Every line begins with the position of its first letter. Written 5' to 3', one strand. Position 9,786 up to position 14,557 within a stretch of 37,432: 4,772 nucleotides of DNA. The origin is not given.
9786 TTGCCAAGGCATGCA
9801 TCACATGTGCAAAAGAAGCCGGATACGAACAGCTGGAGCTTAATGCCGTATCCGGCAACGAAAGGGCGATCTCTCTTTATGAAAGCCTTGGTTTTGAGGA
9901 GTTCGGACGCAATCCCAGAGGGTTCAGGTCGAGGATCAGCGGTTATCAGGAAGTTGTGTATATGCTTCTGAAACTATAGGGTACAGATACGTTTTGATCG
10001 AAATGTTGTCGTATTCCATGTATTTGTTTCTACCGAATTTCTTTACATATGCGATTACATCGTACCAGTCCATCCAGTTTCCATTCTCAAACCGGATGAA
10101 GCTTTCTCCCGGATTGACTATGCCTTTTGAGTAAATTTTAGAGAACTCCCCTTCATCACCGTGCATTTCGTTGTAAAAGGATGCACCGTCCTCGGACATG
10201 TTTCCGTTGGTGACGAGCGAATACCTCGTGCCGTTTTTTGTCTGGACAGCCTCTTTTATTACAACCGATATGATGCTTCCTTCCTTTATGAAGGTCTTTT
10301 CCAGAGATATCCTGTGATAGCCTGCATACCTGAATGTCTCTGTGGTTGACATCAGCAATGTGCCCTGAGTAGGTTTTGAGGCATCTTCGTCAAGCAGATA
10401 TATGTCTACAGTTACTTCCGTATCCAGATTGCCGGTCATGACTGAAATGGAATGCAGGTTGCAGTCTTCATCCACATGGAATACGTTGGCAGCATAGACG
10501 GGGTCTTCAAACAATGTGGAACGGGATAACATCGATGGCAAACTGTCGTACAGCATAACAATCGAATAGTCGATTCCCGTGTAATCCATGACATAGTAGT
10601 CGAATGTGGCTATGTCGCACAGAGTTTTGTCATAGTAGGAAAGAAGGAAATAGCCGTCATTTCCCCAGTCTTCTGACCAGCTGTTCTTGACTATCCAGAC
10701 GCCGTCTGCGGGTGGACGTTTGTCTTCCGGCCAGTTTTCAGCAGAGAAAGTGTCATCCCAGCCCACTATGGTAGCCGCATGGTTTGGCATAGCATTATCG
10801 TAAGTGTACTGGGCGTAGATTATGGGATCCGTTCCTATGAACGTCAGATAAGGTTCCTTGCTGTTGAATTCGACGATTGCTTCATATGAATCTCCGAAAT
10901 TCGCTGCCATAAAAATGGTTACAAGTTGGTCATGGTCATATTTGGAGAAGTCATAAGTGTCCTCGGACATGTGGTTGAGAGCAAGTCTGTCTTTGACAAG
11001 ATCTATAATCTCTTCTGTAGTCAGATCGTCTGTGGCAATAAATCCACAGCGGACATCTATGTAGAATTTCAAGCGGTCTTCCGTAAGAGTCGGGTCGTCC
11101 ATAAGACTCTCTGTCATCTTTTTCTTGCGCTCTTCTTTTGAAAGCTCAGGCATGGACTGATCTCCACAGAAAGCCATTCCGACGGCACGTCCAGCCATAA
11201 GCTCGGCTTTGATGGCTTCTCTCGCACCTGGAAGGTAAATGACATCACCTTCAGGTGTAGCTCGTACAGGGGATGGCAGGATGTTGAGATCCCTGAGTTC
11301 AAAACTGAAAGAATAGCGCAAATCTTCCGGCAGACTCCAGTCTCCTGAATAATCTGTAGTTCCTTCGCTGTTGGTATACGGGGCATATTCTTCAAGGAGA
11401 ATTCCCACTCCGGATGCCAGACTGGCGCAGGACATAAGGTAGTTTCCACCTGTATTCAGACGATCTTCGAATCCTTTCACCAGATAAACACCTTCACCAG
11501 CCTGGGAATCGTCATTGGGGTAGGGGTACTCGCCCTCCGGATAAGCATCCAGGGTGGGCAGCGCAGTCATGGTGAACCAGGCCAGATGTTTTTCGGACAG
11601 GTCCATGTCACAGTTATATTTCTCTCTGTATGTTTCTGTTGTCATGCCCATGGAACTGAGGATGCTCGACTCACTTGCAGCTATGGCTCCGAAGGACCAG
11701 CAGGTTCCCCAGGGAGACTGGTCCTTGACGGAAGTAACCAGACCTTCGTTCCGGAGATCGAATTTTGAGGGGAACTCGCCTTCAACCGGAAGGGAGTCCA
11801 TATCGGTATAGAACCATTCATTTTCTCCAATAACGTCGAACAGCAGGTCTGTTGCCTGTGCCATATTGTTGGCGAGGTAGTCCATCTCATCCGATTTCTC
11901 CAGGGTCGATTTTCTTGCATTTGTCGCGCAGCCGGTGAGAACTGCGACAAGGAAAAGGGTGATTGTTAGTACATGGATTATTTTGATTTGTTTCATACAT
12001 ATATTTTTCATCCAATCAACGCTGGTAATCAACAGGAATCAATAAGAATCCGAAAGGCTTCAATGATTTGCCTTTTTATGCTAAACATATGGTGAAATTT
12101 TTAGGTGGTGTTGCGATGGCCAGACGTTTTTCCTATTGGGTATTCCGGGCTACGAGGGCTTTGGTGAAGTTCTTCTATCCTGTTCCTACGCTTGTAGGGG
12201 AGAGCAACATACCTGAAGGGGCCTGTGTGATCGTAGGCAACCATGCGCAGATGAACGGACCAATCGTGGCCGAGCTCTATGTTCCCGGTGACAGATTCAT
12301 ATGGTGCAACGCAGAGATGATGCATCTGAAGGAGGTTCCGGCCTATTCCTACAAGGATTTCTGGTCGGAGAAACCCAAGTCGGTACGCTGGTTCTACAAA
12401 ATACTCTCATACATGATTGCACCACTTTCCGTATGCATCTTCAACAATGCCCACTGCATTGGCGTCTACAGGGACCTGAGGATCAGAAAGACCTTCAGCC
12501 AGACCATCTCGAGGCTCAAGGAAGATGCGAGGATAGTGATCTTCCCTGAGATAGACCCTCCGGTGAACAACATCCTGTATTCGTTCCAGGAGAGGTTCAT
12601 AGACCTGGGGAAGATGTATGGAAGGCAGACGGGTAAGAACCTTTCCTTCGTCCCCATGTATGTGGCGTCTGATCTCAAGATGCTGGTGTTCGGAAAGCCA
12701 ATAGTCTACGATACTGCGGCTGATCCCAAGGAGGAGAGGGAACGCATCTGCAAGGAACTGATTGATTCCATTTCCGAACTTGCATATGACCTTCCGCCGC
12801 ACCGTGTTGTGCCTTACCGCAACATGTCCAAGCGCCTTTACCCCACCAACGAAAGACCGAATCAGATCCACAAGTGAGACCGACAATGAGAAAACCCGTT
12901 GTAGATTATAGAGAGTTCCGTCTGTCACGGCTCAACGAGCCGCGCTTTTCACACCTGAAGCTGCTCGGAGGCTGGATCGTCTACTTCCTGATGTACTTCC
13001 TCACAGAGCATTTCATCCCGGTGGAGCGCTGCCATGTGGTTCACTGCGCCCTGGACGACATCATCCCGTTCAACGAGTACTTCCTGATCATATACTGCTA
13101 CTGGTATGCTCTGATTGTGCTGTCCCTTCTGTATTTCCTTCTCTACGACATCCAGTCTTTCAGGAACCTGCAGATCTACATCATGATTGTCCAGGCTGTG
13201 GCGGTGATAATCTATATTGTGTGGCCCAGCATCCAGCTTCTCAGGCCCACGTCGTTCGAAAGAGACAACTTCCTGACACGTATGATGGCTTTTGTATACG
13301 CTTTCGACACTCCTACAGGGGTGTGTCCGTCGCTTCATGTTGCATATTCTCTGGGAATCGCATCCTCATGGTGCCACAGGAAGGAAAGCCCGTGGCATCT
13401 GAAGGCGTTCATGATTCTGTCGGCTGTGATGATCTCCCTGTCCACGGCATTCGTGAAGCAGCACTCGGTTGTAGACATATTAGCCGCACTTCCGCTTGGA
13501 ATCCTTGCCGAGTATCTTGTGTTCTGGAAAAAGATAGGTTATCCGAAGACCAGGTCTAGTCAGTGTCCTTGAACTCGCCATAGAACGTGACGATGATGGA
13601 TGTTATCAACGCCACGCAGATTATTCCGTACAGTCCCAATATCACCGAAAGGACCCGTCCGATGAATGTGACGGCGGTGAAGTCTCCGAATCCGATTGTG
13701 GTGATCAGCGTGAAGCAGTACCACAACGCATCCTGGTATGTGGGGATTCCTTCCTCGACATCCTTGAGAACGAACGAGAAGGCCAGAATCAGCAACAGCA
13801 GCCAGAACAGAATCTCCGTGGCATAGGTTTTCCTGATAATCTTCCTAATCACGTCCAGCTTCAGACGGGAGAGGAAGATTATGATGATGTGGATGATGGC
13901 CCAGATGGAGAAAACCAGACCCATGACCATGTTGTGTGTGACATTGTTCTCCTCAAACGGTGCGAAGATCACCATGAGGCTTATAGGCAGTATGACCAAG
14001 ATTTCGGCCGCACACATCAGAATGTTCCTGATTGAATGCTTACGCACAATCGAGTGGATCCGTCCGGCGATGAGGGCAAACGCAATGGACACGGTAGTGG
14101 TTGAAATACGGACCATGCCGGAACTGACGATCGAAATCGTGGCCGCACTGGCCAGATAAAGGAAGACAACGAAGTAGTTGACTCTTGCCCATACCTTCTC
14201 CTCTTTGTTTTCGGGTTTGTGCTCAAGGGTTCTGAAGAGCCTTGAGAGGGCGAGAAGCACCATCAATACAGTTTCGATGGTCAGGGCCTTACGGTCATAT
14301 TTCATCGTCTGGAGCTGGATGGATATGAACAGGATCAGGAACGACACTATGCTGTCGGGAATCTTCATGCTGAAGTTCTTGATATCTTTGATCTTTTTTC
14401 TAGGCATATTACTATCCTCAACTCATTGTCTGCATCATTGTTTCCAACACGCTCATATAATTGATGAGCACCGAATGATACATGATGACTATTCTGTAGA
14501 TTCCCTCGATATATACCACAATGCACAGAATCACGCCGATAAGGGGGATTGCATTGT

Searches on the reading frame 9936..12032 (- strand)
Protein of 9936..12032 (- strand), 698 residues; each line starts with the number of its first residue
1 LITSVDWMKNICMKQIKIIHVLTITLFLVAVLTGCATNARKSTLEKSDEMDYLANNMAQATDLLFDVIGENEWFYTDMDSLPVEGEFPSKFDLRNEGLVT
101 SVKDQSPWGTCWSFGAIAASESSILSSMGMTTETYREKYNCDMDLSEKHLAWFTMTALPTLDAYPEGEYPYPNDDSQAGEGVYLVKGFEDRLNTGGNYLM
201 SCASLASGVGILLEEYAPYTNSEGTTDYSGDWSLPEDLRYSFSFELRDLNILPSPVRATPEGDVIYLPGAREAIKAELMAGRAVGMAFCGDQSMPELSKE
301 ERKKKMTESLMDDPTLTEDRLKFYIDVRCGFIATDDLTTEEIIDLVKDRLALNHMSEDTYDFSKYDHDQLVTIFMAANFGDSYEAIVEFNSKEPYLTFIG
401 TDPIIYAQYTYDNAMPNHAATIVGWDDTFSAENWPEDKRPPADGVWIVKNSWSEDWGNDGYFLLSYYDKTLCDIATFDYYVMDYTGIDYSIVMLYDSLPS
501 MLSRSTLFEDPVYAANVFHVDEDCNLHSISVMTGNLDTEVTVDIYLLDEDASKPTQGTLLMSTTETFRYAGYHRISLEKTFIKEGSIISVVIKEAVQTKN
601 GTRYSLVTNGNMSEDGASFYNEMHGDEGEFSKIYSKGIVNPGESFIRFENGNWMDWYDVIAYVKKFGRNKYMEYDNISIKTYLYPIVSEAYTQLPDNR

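Call 9: search_protein_families(library=pfam, proteins=[window:9936-12032:-], max_evalue=0.001)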
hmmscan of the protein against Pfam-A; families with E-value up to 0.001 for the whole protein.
window:9936-12032:- (698 aa): 3 families
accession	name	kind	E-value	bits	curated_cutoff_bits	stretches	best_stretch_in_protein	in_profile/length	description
PF00112.29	Peptidase_C1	-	5.8e-20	72.8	20.7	2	405-481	155-219/220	Papain family cysteine protease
PF18560.7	Lectin_like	-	3.8e-14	53.6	27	1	509-658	17-144/156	Lectin like domain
PF03051.21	Peptidase_C1_2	-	0.00075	18.9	22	0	411-465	354-398/438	Peptidase C1-like family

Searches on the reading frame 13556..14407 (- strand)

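Call 10: search_protein_families(library=pfam, proteins=[window:13556-14407:-], max_evalue=0.001)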
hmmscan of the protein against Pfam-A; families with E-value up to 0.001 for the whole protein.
window:13556-14407:- (283 aa): 1 family
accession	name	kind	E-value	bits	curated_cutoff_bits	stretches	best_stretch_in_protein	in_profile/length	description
PF07885.22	Ion_trans_2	-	1.2e-14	54.4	22.5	1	203-276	2-77/79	Ion channel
